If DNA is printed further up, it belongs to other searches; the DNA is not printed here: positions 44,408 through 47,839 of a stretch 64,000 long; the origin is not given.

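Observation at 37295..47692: Two neighbouring giant secreted proteins built from shared FN3 modules plus distinct repeat families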

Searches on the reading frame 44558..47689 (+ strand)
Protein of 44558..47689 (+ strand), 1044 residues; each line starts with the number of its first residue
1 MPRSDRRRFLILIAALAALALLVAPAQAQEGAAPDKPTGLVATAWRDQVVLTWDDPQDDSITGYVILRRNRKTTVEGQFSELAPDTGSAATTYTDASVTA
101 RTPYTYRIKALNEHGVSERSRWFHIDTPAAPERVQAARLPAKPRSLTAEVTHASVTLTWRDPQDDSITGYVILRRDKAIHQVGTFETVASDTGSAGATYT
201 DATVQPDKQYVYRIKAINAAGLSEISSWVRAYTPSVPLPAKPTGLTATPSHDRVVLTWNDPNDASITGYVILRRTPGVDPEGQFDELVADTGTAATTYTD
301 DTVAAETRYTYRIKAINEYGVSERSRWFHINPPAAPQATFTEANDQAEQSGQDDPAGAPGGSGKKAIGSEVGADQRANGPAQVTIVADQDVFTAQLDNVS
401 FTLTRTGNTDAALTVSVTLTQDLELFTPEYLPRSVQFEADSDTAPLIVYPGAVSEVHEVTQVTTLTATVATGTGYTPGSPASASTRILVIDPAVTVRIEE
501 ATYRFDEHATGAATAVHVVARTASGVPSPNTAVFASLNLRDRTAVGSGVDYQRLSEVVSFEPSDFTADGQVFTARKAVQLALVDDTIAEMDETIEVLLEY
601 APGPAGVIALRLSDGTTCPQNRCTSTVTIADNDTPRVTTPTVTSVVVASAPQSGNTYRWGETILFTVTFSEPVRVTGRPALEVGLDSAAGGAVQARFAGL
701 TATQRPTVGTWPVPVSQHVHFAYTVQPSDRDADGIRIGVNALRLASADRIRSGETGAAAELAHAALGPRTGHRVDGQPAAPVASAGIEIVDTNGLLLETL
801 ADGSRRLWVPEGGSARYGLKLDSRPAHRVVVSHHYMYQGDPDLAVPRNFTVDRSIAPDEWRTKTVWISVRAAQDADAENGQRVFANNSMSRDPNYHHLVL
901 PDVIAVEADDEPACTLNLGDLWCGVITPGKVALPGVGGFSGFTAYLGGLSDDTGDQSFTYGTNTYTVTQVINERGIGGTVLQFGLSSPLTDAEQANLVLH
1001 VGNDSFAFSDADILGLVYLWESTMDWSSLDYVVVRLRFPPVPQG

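Call 5: search_protein_families(library=pfam, proteins=[window:44558-47689:+], max_evalue=0.01)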
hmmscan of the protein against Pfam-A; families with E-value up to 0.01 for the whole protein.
window:44558-47689:+ (1044 aa): 8 families
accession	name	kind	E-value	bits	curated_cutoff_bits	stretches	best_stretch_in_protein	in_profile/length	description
PF00041.27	fn3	-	2.4e-25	89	25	3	142-229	2-81/84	Fibronectin type III domain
PF01108.23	Tissue_fac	-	1.4e-05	25.3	27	0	18-117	6-105/107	Tissue factor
PF25788.1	Ig_Rha78A_N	-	3.9e-05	24.3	27.4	0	151-229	16-97/105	Rha78A-like, N-terminal immunoglobulin domain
PF24489.1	Ig_J_second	-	5e-05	23.7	27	0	142-224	2-85/105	Tip attachment protein J second Ig-like domain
PF03160.20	Calx-beta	-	7.1e-05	23.2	27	1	492-600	4-96/119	Calx-beta domain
PF25059.1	FN3_DSCAM-DSCAML_C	-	0.00019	22.1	39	0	151-226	4-74/89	DSCAM/DSCAML C-terminal Fn3-like domain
PF16389.11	DUF4998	-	0.0018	18.3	29.1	0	35-83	21-69/199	Domain of unknown function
PF16571.11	FBP_C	-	0.0037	17.2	27.2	0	36-72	19-54/155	FBP C-terminal treble-clef zinc-finger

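Call 13: search_protein_families(library=ncbifam, proteins=[window:44558-47689:+], max_evalue=0.1)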
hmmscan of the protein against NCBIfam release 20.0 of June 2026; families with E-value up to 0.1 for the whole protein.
window:44558-47689:+ (1044 aa): 2 families
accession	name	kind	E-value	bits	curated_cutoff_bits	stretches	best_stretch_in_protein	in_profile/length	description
TIGR00706.1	SppA_dom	equivalog_domain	0.0038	16.9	155.45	1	567-599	174-205/208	signal peptide peptidase SppA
NF008026.0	PRK10756.1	equivalog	0.056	13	241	0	25-92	18-81/157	protein CreA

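Call 15: search_solved_structures(query=window:44558-47689:+, max_evalue=0.01)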
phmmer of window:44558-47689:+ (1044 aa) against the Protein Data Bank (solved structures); distinct sequences matched with E-value up to 0.01: 25.
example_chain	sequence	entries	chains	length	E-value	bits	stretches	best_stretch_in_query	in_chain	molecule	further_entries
8g4l_bm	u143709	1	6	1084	2.4e-27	98.6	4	34-324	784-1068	Titin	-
8q6t_I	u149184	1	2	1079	3.9e-24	88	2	34-324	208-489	Titin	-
8bnq_A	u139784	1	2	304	6e-11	44.3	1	35-324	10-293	Titin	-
8bvo_A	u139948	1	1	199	7.6e-11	44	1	139-326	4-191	Titin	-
8bxr_A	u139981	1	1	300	1.1e-10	43.5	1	134-326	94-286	Titin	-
3lpw_A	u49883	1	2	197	6.1e-08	34.4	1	140-323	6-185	A77-A78 domain from Titin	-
7ndg_B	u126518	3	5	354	2.5e-07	32.4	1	137-261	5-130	Neogenin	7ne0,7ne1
6pog_A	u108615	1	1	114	4.4e-06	28.2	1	143-230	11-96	Roundabout homolog 3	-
6tpv_A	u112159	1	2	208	6e-06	27.8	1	146-295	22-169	Receptor-type tyrosine-protein phosphatase F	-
6pol_A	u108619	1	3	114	6.9e-06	27.6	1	140-226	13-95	Roundabout homolog 3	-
4yfe_A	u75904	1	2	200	1.6e-05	26.4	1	38-231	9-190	Receptor-type tyrosine-protein phosphatase delta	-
4u3h_A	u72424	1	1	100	5.5e-05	24.6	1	140-225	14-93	FN3con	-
2dju_A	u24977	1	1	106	6.5e-05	24.4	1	143-234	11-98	Receptor-type tyrosine-protein phosphatase F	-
7mqy_A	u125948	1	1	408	0.00012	23.5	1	140-317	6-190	Fusion protein of CNTN4 and APLP2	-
8d6a_A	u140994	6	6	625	0.00031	22.1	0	49-123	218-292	Interleukin-6 receptor subunit beta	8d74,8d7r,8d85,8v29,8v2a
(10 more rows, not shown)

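Call 28: find_related_loci(query=window:44558-47689:+, collection=genome_contigs, flank=10000)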
Query window:44558-47689:+ (1044 aa) in genome_contigs; peptide patterns used: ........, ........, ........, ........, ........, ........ (x = any residue, [..] = any of these).
102 stretches matched a pattern; 41 encode a relative of the query (tblastn E <= 1e-3); 38 distinct loci.
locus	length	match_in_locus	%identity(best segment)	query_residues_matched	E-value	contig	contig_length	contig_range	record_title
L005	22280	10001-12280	64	1-1039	1e-116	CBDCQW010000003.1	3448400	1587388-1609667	MAG: Dehalococcoidia bacterium isolate 156317b5-1015-4f7b-970c-a7c120c590d5 genome assembly, contig: contig_3, whole gen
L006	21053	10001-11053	65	1-338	2e-115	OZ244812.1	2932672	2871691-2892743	MAG: Dehalococcoidia bacterium isolate f4821300-c58a-40ba-8832-efcde2d4543a genome assembly, chromosome: 1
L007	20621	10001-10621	75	24-336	3e-91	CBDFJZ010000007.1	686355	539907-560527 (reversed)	MAG: Dehalococcoidia bacterium isolate 57ec2a1a-662d-41b8-8a7e-0ee2adc06e76 genome assembly, contig: contig_7, whole gen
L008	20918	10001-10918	54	34-397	3e-78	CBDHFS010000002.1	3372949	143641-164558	MAG: Dehalococcoidia bacterium isolate 864dd8cd-6738-42a7-b925-3e7f4ae660aa genome assembly, contig: contig_2, whole gen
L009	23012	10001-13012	50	19-402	3e-76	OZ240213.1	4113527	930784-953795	MAG: Dehalococcoidia bacterium isolate 72fd1f58-039a-43d1-a234-fad5f02d9593 genome assembly, chromosome: 1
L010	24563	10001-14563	60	33-1037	2e-74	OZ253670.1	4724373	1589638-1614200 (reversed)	MAG: Dehalococcoidia bacterium isolate 155a0d70-3e07-4b03-9597-9394d1dc1036 genome assembly, chromosome: 1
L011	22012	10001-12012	50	1-775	1e-72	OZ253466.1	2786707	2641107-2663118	MAG: Dehalococcoidia bacterium isolate 7f7fcc17-106b-4c1d-a8d7-7cf201ad70ef genome assembly, chromosome: 1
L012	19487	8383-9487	62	34-336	3e-72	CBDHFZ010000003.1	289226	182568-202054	MAG: Dehalococcoidia bacterium isolate c57aa991-6108-42ac-a26f-d51f4aa099f5 genome assembly, contig: contig_3, whole gen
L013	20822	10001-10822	54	34-327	2e-70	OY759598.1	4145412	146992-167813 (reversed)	MAG: Dehalococcoidia bacterium isolate 9e3974e8-1b76-4a2a-ace1-a6b9f67a3735 genome assembly, chromosome: 1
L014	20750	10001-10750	54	87-338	6e-70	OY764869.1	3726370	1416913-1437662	MAG: Dehalococcoidia bacterium isolate 68cf78b7-8a41-43a5-8848-46054f5a18e3 genome assembly, chromosome: 1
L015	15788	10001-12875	48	19-775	1e-69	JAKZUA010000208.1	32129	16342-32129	MAG: Dehalococcoidia bacterium isolate Langseth_MAG_00073 Langseth_MAG_00073_000000000208, whole genome shotgun sequence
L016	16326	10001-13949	67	24-374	6e-75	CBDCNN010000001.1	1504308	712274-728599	MAG: Dehalococcoidia bacterium isolate f925f4b4-e5cd-4c29-90df-f015b0a4b6e1 genome assembly, contig: contig_1, whole gen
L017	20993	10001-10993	60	21-360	2e-73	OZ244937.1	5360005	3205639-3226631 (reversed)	MAG: Candidatus Latescibacterota bacterium isolate 1c493fcc-a489-4500-a9bd-4f4019e95c1e genome assembly, chromosome: 1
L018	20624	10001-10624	62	18-328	1e-64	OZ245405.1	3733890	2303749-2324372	MAG: Dehalococcoidia bacterium isolate 4242a2cd-c548-43ce-a6cb-d471f6a5c9d8 genome assembly, chromosome: 1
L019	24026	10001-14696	63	1-403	8e-126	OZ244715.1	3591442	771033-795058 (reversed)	MAG: Dehalococcoidia bacterium isolate 2a03d168-6b0a-4ce5-99cd-548ba5eaeb18 genome assembly, chromosome: 1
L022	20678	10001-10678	62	17-351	6e-69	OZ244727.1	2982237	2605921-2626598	MAG: Tepidiformaceae bacterium isolate d4f1b10a-bfa1-4d67-91ab-cc36b986346f genome assembly, chromosome: 1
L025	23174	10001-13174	62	21-358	3e-60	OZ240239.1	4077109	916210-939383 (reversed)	MAG: Candidatus Latescibacterota bacterium isolate 9476a452-a56b-4094-aa10-7e41c1f40ab4 genome assembly, chromosome: 1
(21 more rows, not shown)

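Call 72: search_protein_families(library=pfam, proteins=[L017:9461-12928:+, L025:9401-12280:+, L022:956-10636:+], max_evalue=0.001)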
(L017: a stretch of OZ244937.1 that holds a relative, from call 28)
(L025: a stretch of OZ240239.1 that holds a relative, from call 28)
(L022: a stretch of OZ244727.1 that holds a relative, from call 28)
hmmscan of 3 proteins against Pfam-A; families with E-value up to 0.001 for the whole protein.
L017:9461-12928:+ (1156 aa): 10 families
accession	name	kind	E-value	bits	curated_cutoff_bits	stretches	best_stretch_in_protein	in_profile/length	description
PF13855.12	LRR_8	-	5e-50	167.6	27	5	713-772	2-61/61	Leucine rich repeat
PF12799.13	LRR_4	-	3.1e-27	94.4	27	3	589-627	3-43/44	Leucine Rich repeats (2 copies)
PF00041.27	fn3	-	1.8e-25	89.4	25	3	197-284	2-81/84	Fibronectin type III domain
PF04151.21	PPC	-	2.6e-13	51.1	25.9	2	95-171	1-70/70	Bacterial pre-peptidase C-terminal domain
PF13306.12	LRR_5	-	3.8e-13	49.9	27.7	2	703-817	3-110/127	BspA type Leucine rich repeat region (6 copies)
PF23598.1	LRR_14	-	1.3e-11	44.3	40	0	634-741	41-141/353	Leucine-rich repeat region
PF00560.39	LRR_1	-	4.6e-09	35.1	20.6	0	613-631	2-20/23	Leucine Rich Repeat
PF14580.12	LRR_9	-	6e-08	32.9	30.5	0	570-651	49-124/175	Leucine-rich repeat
PF13860.13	FlgD_ig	-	1.4e-07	31.9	27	1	1092-1141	24-73/79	FlgD Ig-like domain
PF25059.1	FN3_DSCAM-DSCAML_C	-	2.5e-06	28.2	39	0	451-517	12-72/89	DSCAM/DSCAML C-terminal Fn3-like domain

L025:9401-12280:+ (960 aa): 5 families
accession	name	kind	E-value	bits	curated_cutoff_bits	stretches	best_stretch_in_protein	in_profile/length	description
PF04151.21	PPC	-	2.6e-28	99.1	25.9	4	609-682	1-69/70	Bacterial pre-peptidase C-terminal domain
PF00041.27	fn3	-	5.3e-19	68.7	25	2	325-413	2-82/84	Fibronectin type III domain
PF13860.13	FlgD_ig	-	1.3e-06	28.7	27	1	897-945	25-73/79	FlgD Ig-like domain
PF10342.15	Kre9_KNH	-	0.00019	22.5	24.6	0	329-405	5-82/94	Kre9/KNH-like N-terminal Ig-like domain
PF23623.1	GBD_IRG7_N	-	0.00029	21.4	27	0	638-689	36-86/95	IRG7 N-terminal galactose binding domain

L022:956-10636:+ (3227 aa): 8 families
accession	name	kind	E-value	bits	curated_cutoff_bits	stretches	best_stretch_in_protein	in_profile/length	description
PF00041.27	fn3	-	1.6e-39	134.4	25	4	1464-1546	2-75/84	Fibronectin type III domain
PF12733.13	Cadherin-like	-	4.5e-13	49.9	24.2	1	88-173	1-88/89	Cadherin-like beta sandwich domain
PF01186.22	Lysyl_oxidase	-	1.4e-12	48.1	20.4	1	2370-2499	77-189/204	Lysyl oxidase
PF01108.23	Tissue_fac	-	7.4e-11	42.3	27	1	1462-1547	22-106/107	Tissue factor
PF23197.1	IG_AIR9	-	1.2e-09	38.3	27.5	0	1186-1236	31-73/87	AIR9 A9 domain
PF01200.24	Ribosomal_S28e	-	2.2e-05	24.7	25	0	2681-2702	18-39/64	Ribosomal protein S28e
PF16656.11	Pur_ac_phosph_N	-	0.00038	21.4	30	0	1468-1542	4-83/93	Purple acid Phosphatase, N-terminal domain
PF25788.1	Ig_Rha78A_N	-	0.0005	20.7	27.4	0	1474-1549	17-93/105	Rha78A-like, N-terminal immunoglobulin domain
